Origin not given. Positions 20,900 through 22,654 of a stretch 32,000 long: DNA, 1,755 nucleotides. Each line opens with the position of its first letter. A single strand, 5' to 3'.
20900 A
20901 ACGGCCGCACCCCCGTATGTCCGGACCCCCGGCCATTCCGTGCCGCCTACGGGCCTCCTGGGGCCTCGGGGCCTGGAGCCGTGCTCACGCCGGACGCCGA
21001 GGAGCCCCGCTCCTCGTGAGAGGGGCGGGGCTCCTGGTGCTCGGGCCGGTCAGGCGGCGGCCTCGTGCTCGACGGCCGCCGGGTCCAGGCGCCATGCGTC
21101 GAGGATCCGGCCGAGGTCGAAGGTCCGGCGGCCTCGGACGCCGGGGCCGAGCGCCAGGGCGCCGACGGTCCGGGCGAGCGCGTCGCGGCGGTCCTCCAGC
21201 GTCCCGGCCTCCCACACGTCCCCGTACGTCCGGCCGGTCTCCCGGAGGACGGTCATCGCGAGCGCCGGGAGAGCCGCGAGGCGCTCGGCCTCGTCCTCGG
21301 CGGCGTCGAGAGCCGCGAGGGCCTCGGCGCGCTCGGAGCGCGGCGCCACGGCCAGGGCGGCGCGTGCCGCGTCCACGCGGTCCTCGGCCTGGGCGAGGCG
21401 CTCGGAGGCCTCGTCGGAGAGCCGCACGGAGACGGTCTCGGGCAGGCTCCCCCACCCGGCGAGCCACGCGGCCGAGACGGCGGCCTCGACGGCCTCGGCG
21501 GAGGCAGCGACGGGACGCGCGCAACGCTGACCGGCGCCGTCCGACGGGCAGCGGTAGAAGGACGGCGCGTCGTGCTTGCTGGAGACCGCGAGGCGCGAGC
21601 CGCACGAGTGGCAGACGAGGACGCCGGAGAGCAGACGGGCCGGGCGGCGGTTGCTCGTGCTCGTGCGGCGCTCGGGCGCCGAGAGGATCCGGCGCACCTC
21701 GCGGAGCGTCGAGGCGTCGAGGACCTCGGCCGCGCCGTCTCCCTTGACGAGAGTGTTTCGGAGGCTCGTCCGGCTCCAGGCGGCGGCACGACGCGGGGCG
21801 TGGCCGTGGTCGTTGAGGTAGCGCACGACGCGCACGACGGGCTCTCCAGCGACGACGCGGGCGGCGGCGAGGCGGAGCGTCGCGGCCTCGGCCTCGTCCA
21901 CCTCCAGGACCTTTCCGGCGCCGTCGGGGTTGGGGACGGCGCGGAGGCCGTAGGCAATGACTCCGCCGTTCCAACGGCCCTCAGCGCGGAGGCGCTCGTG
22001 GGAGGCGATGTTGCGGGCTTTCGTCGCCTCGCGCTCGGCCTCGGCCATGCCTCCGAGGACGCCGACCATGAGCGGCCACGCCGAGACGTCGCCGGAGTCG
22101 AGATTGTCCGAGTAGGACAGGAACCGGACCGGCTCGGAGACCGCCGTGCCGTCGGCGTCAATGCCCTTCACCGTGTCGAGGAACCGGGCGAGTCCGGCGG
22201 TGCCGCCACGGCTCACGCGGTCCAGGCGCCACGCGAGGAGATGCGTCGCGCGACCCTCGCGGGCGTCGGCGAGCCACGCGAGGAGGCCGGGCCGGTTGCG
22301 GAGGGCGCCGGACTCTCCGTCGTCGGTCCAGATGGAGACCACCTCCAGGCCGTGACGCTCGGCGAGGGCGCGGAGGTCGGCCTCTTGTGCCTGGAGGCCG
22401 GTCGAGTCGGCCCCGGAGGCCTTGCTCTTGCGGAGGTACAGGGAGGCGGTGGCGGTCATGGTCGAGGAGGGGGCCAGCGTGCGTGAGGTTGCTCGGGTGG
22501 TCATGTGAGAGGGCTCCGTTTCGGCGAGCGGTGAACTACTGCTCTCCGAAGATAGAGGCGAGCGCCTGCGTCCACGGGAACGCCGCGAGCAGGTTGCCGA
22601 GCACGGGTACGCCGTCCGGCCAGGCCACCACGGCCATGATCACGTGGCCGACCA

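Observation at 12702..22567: A 9.85-kb element sits inside an acyltransferase gene, and removing it restores one in-frame ORF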

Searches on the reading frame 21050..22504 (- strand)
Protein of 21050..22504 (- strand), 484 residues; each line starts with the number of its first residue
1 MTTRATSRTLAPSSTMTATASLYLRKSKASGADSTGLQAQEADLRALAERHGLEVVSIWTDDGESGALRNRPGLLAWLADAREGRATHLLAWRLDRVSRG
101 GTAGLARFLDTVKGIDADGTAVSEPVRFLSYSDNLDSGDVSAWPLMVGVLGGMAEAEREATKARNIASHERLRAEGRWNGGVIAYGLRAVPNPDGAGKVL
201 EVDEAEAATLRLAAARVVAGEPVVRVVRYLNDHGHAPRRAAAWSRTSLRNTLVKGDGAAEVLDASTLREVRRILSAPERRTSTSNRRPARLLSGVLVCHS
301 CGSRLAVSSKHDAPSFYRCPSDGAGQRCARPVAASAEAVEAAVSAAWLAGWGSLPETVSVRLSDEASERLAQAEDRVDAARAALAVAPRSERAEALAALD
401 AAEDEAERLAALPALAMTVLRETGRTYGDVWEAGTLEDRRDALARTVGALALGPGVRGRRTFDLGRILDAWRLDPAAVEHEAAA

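Call 8: search_protein_families(library=pfam, max_evalue=0.01, proteins=[window:21050-22504:-])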
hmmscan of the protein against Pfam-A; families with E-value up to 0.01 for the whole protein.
window:21050-22504:- (484 aa): 3 families
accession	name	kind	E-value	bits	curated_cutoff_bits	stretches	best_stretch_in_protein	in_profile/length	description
PF00239.26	Resolvase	-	2.5e-20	73.5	23.3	1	22-178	3-145/145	Resolvase, N terminal domain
PF13408.12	Zn_ribbon_recom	-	2.1e-07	31.7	25.3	1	291-347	1-57/58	Recombinase zinc beta ribbon domain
PF07508.19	Recombinase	-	0.003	18.2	21.1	1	205-252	2-49/102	Recombinase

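Call 9: search_protein_families(library=phrogs, max_evalue=0.01, proteins=[window:21050-22504:-])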
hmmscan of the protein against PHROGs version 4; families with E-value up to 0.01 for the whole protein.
window:21050-22504:- (484 aa): 2 families
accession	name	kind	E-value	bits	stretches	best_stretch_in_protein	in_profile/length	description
phrog_95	-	integration and excision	2e-69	235.9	2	11-252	81-308/651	integrase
phrog_125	-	DNA, RNA and nucleotide metabolism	2.4e-15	57.8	1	13-250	15-198/254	DNA invertase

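Call 11: find_homologous_proteins(query=window:21050-22504:-)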
Query window:21050-22504:- (484 aa): 29 proteins with E <= 0.001 among 8000 candidates.
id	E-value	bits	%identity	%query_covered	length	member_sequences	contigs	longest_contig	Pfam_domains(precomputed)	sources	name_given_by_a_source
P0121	0.0e+0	1020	100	100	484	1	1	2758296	PF00239.27,PF13408.13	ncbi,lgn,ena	-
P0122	2.4e-138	480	56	93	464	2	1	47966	PF00239.27,PF13408.13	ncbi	ncbi:MAG: recombinase family protein [Motilibacteraceae bacterium]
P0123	4.1e-137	476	54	96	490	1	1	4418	PF00239.27,PF13408.13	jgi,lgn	jgi:DNA invertase Pin-like site-specific DNA recombinase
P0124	4.6e-111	390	50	96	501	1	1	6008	PF00239.27,PF13408.13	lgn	-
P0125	1.4e-104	369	48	93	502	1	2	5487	PF07508.20,PF00239.27,PF13408.13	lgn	-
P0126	4.6e-102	360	43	95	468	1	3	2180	PF00239.27,PF13408.13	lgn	-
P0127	2.2e-101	358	51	94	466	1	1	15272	PF07508.20,PF00239.27,PF13408.13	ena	-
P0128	1.7e-99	352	44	98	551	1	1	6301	PF00239.27,PF13408.13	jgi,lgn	jgi:DNA invertase Pin-like site-specific DNA recombinase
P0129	2.7e-99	351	43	98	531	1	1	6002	PF07508.20,PF00239.27,PF13408.13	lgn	-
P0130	1.2e-93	333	44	93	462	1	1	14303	PF00239.27,PF13408.13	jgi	jgi:DNA invertase Pin-like site-specific DNA recombinase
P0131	1.5e-93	332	44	93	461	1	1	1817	PF00239.27,PF13408.13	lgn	-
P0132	7.3e-93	330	44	90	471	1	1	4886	PF00239.27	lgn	-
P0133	4.0e-86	308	44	86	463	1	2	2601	PF00239.27,PF13408.13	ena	-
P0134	2.1e-81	292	45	77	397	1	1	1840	PF00239.27,PF13408.13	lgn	-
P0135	1.4e-80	290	43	93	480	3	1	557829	PF07508.20,PF00239.27,PF13408.13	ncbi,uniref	ncbi:recombinase family protein [Micromonospora aurantiaca (nom. illeg.)]|uniref:recombinase family 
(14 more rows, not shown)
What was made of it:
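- On Large serine recombinase (integrase) system: Several homologues have the domain on record (call 11).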

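Call 13: find_encoding_contigs(protein=P0121, flank=10000, max_places=3)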
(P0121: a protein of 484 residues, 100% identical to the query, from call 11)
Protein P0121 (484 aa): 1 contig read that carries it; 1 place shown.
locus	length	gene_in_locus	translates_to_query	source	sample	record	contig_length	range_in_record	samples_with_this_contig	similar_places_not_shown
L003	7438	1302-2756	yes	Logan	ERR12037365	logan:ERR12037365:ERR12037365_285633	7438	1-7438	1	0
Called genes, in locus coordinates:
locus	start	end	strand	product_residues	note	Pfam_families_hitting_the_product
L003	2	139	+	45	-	?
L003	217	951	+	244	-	PF01738:DLH, PF12146:Hydrolase_4 (faint)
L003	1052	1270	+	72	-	-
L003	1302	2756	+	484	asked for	PF00239:Resolvase, PF13408:Zn_ribbon_recom (weak)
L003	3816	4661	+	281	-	-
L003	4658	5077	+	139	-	-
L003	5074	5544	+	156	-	-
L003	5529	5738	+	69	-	-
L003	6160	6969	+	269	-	-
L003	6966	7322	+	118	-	-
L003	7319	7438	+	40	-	?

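Call 17: find_encoding_contigs(protein=P0122, flank=10000, max_places=2)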
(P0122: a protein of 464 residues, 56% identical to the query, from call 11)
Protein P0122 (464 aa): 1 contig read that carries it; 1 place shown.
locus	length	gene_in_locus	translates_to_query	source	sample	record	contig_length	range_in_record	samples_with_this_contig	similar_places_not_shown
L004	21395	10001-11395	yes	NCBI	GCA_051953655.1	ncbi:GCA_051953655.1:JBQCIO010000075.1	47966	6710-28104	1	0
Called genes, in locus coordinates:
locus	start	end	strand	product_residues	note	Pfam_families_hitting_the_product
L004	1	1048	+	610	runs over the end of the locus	PF02776:TPP_enzyme_N, PF00205:TPP_enzyme_M, PF02775:TPP_enzyme_C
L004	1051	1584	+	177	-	PF01842:ACT, PF13291:ACT_4 (weak), PF22629:ACT_AHAS_ss, PF13710:ACT_5, PF10369:ALS_ss_C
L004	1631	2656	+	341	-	PF02826:2-Hacid_dh_C (weak), PF03807:F420_oxidored (faint), PF07991:KARI_N, PF01450:KARI_C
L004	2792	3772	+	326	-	PF01544:CorA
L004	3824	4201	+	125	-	PF10013:DUF2256, PF11625:DUF3253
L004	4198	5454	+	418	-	PF03441:FAD_binding_7, PF00875:DNA_photolyase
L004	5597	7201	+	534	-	PF00389:2-Hacid_dh, PF02826:2-Hacid_dh_C, PF19304:PGDH_inter, PF01842:ACT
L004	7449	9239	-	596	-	PF04122:CW_binding_2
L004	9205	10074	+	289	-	PF00561:Abhydrolase_1, PF12146:Hydrolase_4, PF12697:Abhydrolase_6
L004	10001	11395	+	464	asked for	PF00239:Resolvase, PF13408:Zn_ribbon_recom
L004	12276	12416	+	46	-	-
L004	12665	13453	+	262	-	-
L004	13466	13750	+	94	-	-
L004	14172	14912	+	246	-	-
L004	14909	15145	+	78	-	-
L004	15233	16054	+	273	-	-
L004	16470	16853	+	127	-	-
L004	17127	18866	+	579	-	PF02384:N6_Mtase (weak), PF07669:Eco57I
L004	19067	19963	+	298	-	PF17728:BsuBI_PstI_RE_N, PF06616:BsuBI_PstI_RE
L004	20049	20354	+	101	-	-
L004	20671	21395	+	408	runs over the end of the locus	PF07690:MFS_1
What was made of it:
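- On Anti-phage defence island: The related element L004 does carry a type II restriction-modification pair (call 17).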

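Call 18: find_encoding_contigs(protein=P0127, flank=10000, max_places=2)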
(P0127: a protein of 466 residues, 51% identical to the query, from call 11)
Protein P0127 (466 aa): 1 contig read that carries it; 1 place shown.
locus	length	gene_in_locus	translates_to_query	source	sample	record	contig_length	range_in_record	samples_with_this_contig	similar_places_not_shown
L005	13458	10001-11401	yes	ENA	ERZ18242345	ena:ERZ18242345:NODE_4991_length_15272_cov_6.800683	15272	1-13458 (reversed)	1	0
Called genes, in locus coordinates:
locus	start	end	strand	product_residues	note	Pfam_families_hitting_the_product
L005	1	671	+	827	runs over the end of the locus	?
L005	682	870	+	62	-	-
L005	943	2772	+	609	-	PF01612:DNA_pol_A_exo1, PF00476:DNA_pol_A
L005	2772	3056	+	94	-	PF23773:DUF7169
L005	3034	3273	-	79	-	-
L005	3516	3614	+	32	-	-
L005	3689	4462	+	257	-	-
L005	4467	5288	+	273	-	-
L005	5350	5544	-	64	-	-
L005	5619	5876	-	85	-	-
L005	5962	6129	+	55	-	-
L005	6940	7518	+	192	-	PF10263:SprT-like (weak)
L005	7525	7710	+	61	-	-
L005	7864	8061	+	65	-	-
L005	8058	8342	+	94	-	-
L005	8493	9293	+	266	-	-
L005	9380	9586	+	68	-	-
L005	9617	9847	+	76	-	-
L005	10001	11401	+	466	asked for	PF00239:Resolvase, PF07508:Recombinase, PF13408:Zn_ribbon_recom (weak)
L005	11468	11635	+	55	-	-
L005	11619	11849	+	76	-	-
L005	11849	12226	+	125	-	-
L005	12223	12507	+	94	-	-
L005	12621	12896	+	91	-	-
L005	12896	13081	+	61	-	-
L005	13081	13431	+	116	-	-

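Call 19: find_encoding_contigs(protein=P0130, flank=10000, max_places=2)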
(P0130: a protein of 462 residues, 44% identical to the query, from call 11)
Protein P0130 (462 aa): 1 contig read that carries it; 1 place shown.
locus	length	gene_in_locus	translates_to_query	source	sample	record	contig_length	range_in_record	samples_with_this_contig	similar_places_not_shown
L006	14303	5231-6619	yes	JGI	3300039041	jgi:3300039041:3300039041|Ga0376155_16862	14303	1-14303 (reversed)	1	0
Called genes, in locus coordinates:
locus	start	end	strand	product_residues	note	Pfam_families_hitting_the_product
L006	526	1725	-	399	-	PF00389:2-Hacid_dh, PF01842:ACT (faint), PF02826:2-Hacid_dh_C, PF22629:ACT_AHAS_ss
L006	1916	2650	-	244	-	PF13185:GAF_2, PF01590:GAF, PF03861:ANTAR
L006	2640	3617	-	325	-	PF00069:Pkinase, PF07714:PK_Tyr_Ser-Thr, PF03109:ABC1 (weak)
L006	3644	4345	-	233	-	PF03861:ANTAR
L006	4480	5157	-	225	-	PF00196:GerE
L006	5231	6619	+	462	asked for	PF00239:Resolvase, PF13408:Zn_ribbon_recom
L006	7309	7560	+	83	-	-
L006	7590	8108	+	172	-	-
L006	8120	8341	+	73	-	-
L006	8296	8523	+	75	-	-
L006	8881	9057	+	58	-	-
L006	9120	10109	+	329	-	-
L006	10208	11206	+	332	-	-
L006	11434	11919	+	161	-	-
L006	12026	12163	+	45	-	-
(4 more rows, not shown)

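Call 38: find_related_loci(query=A1, collection=viral_contigs, flank=10000)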
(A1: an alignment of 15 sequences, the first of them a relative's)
Query A1 (484 aa) in viral_contigs; peptide patterns used: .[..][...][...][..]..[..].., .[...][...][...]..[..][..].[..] (x = any residue, [..] = any of these).
44 stretches matched a pattern; 7 encode a relative of the query (tblastn E <= 1e-3); 7 distinct loci.
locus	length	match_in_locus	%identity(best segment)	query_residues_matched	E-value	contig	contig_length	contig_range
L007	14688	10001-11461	38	5-474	2e-79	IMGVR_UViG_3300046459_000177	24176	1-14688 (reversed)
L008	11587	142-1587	35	20-467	3e-57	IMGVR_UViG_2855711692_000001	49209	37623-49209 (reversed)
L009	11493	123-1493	33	20-444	3e-53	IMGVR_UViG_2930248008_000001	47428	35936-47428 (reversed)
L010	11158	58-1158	31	20-355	4e-27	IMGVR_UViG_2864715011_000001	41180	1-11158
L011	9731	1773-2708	27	17-322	5e-14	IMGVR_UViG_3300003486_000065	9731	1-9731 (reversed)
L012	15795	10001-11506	31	1-467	5e-42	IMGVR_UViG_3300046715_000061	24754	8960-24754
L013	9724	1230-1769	26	291-461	9e-7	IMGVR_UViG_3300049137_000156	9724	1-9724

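Call 40: find_related_loci(query=A2, collection=genome_contigs, flank=10000)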
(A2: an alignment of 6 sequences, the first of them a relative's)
Query A2 (484 aa) in genome_contigs; peptide patterns used: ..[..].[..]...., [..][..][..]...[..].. (x = any residue, [..] = any of these).
250 stretches matched a pattern; 75 encode a relative of the query (tblastn E <= 1e-3); 75 distinct loci.
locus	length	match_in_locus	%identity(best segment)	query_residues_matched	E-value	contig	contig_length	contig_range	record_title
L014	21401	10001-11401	56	15-476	4e-130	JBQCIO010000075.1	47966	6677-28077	MAG: Motilibacteraceae bacterium isolate bin843 k141_390085, whole genome shotgun sequence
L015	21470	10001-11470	32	13-472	1e-46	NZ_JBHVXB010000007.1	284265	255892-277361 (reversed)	Leifsonia sp. NPDC058248 NPDC058248_T39_C3.ctg-0007, whole genome shotgun sequence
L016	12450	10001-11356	35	10-452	3e-43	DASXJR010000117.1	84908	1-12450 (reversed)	MAG TPA_asm: Jatrophihabitans sp. isolate SMAG_U5253 k141_4389003, whole genome shotgun sequence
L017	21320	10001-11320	30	19-407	1e-34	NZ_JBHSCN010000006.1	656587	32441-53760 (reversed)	Gryllotalpicola reticulitermitis strain CGMCC 1.10363 soapdenovo_K_105_6, whole genome shotgun sequence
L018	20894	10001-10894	33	19-319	3e-24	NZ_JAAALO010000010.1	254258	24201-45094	Micromonospora rubida strain NEAU-HG-1 Scaffold10, whole genome shotgun sequence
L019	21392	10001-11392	28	13-463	2e-23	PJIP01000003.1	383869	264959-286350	Arthrobacter sp. DWC3 NODE_3_length_383869_cov_130.571, whole genome shotgun sequence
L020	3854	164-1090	33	13-321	8e-24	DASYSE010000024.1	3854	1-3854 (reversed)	MAG TPA_asm: Actinomycetes bacterium isolate SMAG_U4530 k141_856852, whole genome shotgun sequence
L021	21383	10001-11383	28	16-463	2e-23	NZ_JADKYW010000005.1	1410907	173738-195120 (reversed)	Arthrobacter gandavensis strain SR10_MTCC 25325 NODE_7_length_1410829_cov_137.092194, whole genome shotgun sequence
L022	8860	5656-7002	28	22-472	9e-23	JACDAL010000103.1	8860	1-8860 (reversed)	MAG: Actinomycetota bacterium isolate MGR_bin255 SD2897-2912_k127_141413, whole genome shotgun sequence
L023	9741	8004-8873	32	11-323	1e-22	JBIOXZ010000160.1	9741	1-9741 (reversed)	MAG: Actinomycetota bacterium isolate MAG043 k127_5419164, whole genome shotgun sequence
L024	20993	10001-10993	30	13-349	1e-22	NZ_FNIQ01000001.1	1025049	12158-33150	Geodermatophilus sp. DSM 45219, whole genome shotgun sequence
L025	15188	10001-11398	30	19-473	1e-21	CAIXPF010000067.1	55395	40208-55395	MAG: uncultured Acidimicrobiia bacterium isolate ErkenSummer_bin-0525 genome assembly, contig: bin-0525:067/208, whole g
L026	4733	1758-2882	30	5-381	2e-21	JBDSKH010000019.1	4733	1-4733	MAG: Pseudolysinimonas sp. isolate cluster1_bin.341 k127_13557137, whole genome shotgun sequence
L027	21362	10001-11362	29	16-458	8e-21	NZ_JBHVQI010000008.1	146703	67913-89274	Paenarthrobacter sp. NPDC057981 NPDC057981_383_H6.ctg-0008, whole genome shotgun sequence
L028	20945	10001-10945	30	14-326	2e-20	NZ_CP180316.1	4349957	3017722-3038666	Arthrobacter sp. A5 chromosome, complete genome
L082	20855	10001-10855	21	20-307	3e-7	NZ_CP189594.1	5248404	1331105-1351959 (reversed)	Pseudarthrobacter sp. H2 chromosome, complete genome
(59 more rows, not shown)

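Call 46: find_encoding_contigs(protein=P0123, flank=6000, max_places=2)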
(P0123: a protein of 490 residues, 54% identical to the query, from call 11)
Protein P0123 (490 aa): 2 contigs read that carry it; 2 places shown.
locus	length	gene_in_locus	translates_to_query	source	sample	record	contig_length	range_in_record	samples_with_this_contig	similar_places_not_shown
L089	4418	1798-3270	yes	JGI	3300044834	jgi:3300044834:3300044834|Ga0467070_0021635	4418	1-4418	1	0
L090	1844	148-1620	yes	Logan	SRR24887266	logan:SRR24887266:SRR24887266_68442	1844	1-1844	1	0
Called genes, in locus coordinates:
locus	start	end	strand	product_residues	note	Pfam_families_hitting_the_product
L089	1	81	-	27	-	?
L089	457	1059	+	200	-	PF13578:Methyltransf_24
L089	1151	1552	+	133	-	PF00583:Acetyltransf_1 (weak), PF13302:Acetyltransf_3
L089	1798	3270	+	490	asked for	PF00239:Resolvase, PF13408:Zn_ribbon_recom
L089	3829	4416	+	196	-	?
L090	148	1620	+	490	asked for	PF00239:Resolvase, PF13408:Zn_ribbon_recom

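Call 47: find_encoding_contigs(protein=P0124, flank=6000, max_places=2)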
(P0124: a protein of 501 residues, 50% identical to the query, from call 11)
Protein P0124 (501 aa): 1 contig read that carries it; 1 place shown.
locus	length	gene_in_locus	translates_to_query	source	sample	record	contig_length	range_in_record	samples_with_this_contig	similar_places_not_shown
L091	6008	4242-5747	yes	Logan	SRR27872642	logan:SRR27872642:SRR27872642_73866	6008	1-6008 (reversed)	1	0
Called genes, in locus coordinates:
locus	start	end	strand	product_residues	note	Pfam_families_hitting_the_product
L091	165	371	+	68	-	-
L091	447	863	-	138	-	PF01381:HTH_3, PF13443:HTH_26 (weak), PF13560:HTH_31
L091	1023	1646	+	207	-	-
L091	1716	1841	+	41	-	-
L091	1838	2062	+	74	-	-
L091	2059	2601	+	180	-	-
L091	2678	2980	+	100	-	-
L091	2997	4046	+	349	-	-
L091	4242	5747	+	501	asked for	PF00239:Resolvase, PF13408:Zn_ribbon_recom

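Call 48: find_encoding_contigs(protein=P0125, flank=6000, max_places=2)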
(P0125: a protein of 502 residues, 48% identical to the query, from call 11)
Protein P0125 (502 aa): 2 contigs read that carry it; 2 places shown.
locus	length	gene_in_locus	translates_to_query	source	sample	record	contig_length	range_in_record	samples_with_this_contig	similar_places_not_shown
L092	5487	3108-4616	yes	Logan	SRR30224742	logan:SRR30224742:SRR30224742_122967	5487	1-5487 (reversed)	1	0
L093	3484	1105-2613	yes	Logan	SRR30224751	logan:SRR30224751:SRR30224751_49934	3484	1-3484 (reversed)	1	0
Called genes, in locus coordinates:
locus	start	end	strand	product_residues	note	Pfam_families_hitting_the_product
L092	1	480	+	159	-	?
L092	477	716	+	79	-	-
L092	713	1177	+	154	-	-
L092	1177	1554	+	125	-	-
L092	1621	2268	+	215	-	PF21448:DNMK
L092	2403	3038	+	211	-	-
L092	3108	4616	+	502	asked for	PF00239:Resolvase, PF07508:Recombinase (weak), PF13408:Zn_ribbon_recom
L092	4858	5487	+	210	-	?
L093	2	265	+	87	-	?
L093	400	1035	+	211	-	-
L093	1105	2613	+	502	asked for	PF00239:Resolvase, PF07508:Recombinase (weak), PF13408:Zn_ribbon_recom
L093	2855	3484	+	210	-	?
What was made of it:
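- The integrase clade is found in phage contigs: L005 has DNA polymerase A, L092 has a dNMP kinase, and L007-L009 are 24-49-kb IMG/VR contigs (calls 18, 38, 48).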

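Call 63: find_related_loci(query=A4, collection=metagenome_contigs, flank=10000)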
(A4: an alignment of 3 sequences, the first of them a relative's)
Query A4 (281 aa) in metagenome_contigs; peptide patterns used: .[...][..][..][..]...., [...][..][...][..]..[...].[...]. (x = any residue, [..] = any of these).
391 stretches matched a pattern, but none encodes a relative of the query by tblastn (E <= 1e-3).

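Call 64: find_related_loci(query=A4, collection=viral_contigs, flank=10000)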
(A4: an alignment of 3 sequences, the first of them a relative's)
Query A4 (281 aa) in viral_contigs; peptide patterns used: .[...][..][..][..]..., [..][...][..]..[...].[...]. (x = any residue, [..] = any of these).
63 stretches matched a pattern, but none encodes a relative of the query by tblastn (E <= 1e-3).

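Call 81: predict_structure(alignment_id=A3)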
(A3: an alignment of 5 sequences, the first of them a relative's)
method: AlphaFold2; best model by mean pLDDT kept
length: 281 residues; sequences in the alignment: 5
mean_pLDDT: 74.9   pTM: 0.54
mean pLDDT of the five models: 74.9, 64.1, 62.9, 59.8, 52.6
residues with pLDDT >= 90: 42; 70-90: 153; 50-70: 62; < 50: 24
segments of 3 or more residues with pLDDT < 50: 155-166, 232-235, 277-281
pLDDT, mean of each block of 10 residues (from residue 1): 58 71 80 90 92 79 89 79 88 79 79 87 86 91 84 46 49 78 80 80 73 73 72 57 66 71 72 54 48
secondary structure, 60 per line:
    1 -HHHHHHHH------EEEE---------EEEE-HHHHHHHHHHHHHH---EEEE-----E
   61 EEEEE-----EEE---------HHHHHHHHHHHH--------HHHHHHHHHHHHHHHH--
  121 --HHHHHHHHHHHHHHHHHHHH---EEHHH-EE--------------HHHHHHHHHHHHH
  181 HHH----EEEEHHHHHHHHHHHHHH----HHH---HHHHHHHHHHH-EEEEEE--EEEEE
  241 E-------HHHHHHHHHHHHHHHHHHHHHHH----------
elements in order: H2-9 E16-19 E29-32 H34-47 E51-54 E60-65 E71-73 H83-94 H103-118 H123-142 H168-183 E188-191 H192-205 H216-226 E228-233 E236-241 H249-271
